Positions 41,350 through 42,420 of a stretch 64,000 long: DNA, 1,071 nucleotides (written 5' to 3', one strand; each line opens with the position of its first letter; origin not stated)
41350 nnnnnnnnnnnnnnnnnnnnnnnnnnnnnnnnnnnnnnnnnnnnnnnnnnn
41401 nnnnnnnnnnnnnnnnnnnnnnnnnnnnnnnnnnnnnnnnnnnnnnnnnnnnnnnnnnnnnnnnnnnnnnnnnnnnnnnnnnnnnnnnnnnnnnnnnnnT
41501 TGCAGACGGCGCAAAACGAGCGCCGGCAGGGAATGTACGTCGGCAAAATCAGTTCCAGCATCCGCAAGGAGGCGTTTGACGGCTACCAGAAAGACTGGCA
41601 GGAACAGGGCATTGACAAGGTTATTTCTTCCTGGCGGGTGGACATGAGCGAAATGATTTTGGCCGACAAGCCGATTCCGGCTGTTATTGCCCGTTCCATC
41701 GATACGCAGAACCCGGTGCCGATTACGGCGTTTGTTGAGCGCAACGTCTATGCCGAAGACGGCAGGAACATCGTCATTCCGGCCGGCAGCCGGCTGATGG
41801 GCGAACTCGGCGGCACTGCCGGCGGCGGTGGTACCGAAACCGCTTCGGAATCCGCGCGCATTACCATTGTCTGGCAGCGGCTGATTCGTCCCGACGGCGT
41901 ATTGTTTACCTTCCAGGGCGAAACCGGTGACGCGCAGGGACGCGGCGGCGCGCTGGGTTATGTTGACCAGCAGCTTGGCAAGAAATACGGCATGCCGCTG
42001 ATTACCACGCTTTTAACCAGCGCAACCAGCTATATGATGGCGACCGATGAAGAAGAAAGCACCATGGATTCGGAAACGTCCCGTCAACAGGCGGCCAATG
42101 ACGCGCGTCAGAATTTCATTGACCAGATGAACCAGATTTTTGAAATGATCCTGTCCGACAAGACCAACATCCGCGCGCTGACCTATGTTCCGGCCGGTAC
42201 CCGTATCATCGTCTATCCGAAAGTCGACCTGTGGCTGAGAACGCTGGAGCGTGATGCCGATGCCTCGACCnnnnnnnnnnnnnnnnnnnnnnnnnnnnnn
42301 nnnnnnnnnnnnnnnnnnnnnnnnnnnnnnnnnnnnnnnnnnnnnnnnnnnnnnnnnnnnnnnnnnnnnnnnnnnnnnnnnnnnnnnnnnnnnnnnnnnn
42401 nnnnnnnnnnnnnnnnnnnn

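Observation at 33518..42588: VirB10 with a ~1,200-residue short-repeat N-terminus, preceded by a 1,355-aa repeat-only paralog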

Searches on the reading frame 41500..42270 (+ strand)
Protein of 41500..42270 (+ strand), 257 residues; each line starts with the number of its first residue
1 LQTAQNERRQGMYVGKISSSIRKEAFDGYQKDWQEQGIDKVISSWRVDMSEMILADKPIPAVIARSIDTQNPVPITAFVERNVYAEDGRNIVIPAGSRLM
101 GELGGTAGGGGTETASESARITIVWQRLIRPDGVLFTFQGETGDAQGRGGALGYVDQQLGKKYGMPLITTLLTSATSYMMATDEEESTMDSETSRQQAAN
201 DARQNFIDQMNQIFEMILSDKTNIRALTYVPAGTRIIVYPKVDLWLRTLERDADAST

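Call 83: search_dna_similar(query=window:41500-42270:+, collection=plasmids, mode=protein, max_rows=15, max_evalue=0.00001)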
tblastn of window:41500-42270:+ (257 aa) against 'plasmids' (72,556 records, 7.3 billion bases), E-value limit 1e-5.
Records with a match: 1001; places in all: 1024; records where one place covers at least 80% of the query: 185.
Best place of each record, by identity: <60% 1001.
By first word of the organism name: Rhizobium 223; Sinorhizobium 125; Agrobacterium 84; Xanthomonas 69; Phaeobacter 62; Acinetobacter 52; Campylobacter 33; Mesorhizobium 27; Shinella 25; Sulfitobacter 21; and 99 more.
By predicted mobility (MOB-suite, as given by PLSDB): conjugative 732; non-mobilizable 228; mobilizable 41.
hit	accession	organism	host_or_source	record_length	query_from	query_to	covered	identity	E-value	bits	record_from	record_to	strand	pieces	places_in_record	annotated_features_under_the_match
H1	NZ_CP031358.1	Erythrobacter aureus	marine sediment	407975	8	251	95%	32.3%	4e-23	105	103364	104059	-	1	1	TrbI/VirB10 family protein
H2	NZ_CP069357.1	Microvirga sp. VF16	Vachellia farnesiana,Cell culture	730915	30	249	86%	34.3%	8e-30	124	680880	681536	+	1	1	TrbI/VirB10 family protein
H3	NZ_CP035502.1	Sphingosinicella sp. BN140058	Cell culture,soil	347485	8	250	95%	29.6%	2e-21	100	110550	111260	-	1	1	TrbI/VirB10 family protein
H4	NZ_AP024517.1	Nitrosospira sp. NRS527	Oryza sativa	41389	23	247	88%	31.0%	2e-25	111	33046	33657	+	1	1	TrbI/VirB10 family protein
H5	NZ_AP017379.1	Desulfovibrio ferrophilus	-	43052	9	246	93%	28.8%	3e-21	100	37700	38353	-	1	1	TrbI/VirB10 family protein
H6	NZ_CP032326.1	Azospirillum argentinense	soil sample,Agricultural field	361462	29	254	88%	30.3%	4e-17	88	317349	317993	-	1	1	TrbI/VirB10 family protein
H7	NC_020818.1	Acinetobacter baumannii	pig,lung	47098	1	249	97%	25.5%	5e-8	61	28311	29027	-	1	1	TrbI/VirB10 family protein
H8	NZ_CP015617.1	Acinetobacter schindleri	cell culture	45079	1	249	97%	25.5%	5e-8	61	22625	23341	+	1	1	TrbI/VirB10 family protein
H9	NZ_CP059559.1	Acinetobacter junii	feces,feces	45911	1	249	97%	25.5%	6e-8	61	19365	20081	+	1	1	TrbI/VirB10 family protein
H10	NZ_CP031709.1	Acinetobacter wuhouensis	single cell,hospital sewage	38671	1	249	97%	25.5%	6e-8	61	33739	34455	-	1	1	TrbI/VirB10 family protein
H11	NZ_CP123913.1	Acinetobacter bereziniae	Homo sapiens,tracheal aspirate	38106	1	249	97%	25.5%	7e-8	60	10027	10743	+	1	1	TrbI/VirB10 family protein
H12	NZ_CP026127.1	Acinetobacter baumannii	-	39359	1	249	97%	25.5%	7e-8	60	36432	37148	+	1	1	TrbI/VirB10 family protein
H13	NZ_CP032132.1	Acinetobacter chinensis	Culture,Sewage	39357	1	249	97%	25.5%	7e-8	60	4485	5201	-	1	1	TrbI/VirB10 family protein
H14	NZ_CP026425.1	Acinetobacter sp. ACNIH1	-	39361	1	249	97%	25.5%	7e-8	60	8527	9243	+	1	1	TrbI/VirB10 family protein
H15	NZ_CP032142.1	Acinetobacter sp. WCHAc010052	Culture,Sewage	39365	1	249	97%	25.5%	7e-8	60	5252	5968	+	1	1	TrbI/VirB10 family protein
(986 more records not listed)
